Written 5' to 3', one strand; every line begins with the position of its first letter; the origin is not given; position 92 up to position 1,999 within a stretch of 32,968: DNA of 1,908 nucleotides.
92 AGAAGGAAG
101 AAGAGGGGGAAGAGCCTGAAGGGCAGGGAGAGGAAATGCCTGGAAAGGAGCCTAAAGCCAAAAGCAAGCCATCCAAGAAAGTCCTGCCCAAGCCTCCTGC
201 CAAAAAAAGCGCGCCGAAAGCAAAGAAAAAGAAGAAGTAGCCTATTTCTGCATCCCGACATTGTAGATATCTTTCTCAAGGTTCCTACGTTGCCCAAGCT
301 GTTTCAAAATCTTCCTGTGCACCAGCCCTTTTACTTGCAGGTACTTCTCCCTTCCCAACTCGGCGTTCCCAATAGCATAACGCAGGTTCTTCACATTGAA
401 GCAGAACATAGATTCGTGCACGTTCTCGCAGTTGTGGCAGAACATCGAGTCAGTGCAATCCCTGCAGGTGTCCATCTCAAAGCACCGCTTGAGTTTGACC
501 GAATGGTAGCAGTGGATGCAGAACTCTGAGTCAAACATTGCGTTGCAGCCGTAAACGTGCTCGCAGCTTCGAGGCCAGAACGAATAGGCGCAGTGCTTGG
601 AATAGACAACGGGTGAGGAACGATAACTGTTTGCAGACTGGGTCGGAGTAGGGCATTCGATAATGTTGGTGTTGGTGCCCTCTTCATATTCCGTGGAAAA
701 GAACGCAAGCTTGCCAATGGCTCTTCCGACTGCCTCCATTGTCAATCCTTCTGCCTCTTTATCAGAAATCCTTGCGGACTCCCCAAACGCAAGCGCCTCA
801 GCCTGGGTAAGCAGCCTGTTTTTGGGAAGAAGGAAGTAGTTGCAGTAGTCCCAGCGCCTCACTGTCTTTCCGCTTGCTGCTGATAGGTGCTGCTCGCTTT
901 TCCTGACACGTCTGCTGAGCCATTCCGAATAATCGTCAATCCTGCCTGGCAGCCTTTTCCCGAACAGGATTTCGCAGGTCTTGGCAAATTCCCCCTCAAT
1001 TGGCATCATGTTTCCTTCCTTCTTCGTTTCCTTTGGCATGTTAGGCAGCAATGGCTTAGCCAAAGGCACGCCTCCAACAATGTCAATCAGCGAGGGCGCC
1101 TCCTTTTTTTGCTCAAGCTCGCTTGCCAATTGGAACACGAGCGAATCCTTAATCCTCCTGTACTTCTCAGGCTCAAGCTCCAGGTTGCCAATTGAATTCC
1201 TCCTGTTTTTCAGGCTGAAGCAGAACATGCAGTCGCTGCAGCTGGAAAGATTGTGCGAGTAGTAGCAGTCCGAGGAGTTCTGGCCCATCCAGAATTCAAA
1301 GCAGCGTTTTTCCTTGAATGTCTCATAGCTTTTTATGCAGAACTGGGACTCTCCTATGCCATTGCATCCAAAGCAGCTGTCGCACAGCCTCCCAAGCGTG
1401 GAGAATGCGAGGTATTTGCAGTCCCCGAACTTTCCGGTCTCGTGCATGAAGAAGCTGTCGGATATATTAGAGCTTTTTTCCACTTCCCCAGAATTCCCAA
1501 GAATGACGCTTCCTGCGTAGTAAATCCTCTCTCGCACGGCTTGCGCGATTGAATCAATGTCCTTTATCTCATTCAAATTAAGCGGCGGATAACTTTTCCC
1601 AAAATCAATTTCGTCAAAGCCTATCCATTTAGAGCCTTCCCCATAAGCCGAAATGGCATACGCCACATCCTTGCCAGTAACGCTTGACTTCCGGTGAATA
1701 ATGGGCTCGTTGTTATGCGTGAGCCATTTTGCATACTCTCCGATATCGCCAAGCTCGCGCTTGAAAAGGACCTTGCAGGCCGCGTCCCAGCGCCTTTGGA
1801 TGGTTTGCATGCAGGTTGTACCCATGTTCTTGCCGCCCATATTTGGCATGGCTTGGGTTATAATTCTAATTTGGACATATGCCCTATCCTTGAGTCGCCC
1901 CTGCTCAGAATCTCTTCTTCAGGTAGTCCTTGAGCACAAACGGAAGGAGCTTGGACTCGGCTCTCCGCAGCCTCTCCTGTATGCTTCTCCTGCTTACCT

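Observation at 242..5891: Three tandem paralogs of an unrecognised Cys-rich repeat protein, tightly coupled to a membrane-anchored PLD/Nuc nuclease: candidate undescribed system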

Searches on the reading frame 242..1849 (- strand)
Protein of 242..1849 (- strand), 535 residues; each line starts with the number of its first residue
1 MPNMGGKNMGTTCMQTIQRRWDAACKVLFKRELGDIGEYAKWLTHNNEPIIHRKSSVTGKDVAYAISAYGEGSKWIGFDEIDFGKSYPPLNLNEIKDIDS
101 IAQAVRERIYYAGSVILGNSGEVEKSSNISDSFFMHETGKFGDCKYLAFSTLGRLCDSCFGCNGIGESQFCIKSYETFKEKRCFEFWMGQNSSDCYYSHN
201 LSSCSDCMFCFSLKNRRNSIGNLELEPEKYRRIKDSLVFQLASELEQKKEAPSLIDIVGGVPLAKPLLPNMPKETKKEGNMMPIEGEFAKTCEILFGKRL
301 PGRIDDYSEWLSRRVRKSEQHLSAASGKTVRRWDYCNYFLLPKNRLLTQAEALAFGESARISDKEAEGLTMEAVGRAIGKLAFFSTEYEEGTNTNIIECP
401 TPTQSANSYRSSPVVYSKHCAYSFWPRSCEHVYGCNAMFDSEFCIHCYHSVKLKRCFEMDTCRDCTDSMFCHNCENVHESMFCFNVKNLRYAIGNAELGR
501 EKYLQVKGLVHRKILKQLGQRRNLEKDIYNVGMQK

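Call 3: search_protein_families(library=pfam, proteins=[window:242-1849:-], max_evalue=1)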
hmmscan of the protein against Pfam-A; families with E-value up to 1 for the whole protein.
window:242-1849:- (535 aa): 0 families

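Call 4: search_protein_families(library=ncbifam, proteins=[window:242-1849:-], max_evalue=1)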
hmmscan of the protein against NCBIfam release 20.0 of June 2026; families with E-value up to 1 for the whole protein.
window:242-1849:- (535 aa): 0 families

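Call 9: search_protein_families(library=padloc, proteins=[window:242-1849:-], max_evalue=1)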
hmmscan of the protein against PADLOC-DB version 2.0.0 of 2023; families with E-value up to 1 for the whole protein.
window:242-1849:- (535 aa): 0 families

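Call 29: search_protein_families(library=phrogs, proteins=[window:242-1849:-], max_evalue=0.01)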
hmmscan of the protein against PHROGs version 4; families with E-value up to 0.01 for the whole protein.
window:242-1849:- (535 aa): 1 family
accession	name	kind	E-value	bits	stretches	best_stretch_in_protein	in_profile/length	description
phrog_15341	-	unknown function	5.5e-06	27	1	426-483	75-136/276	-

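Call 42: find_encoding_contigs(protein=window:242-1849:-, flank=10000, max_places=4)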
Protein window:242-1849:- (535 aa): no gene with exactly this product is on record in the collection.

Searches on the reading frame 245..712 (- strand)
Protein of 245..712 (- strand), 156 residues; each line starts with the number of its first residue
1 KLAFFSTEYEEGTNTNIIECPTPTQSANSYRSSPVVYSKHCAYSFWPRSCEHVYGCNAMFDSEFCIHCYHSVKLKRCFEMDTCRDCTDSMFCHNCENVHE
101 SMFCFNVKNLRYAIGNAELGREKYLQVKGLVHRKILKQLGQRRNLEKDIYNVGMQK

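Call 71: search_dna_similar(query=window:245-712:-, collection=phages, mode=protein, max_evalue=1, max_rows=10)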
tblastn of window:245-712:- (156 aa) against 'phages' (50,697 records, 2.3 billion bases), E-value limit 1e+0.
Records with a match: 7; places in all: 7; records where one place covers at least 80% of the query: 0.
Best place of each record, by identity: <60% 7.
By first word of the organism name: Bacteroides 7.
By host as written in the record: - 3; Bacteroides koreensis HM3 2; Bacteroides xylanisolvens HM7 2.
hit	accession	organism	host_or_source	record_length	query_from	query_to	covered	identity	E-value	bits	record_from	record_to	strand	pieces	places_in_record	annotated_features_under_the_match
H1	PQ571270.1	Bacteroides phage BKO1-TP4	Bacteroides koreensis HM3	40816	76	138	40%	34.4%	3e-1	37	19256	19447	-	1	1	DNA binding protein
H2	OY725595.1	Bacteroides phage p00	-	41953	76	138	40%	34.4%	3e-1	37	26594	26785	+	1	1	DNA binding protein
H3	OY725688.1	Bacteroides phage p00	-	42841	76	138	40%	34.4%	3e-1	37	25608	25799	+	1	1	DNA binding protein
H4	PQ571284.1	Bacteroides phage BX-TP1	Bacteroides xylanisolvens HM7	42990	76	138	40%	34.4%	3e-1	37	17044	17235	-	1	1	DNA binding protein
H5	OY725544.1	Bacteroides phage p00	-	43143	76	138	40%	34.4%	3e-1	37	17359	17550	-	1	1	DNA binding protein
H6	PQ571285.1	Bacteroides phage BX-TP2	Bacteroides xylanisolvens HM7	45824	76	138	40%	34.4%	3e-1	37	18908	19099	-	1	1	DNA binding protein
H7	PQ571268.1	Bacteroides phage BKO1-TP1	Bacteroides koreensis HM3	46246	76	138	40%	34.4%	3e-1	37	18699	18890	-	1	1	DNA binding protein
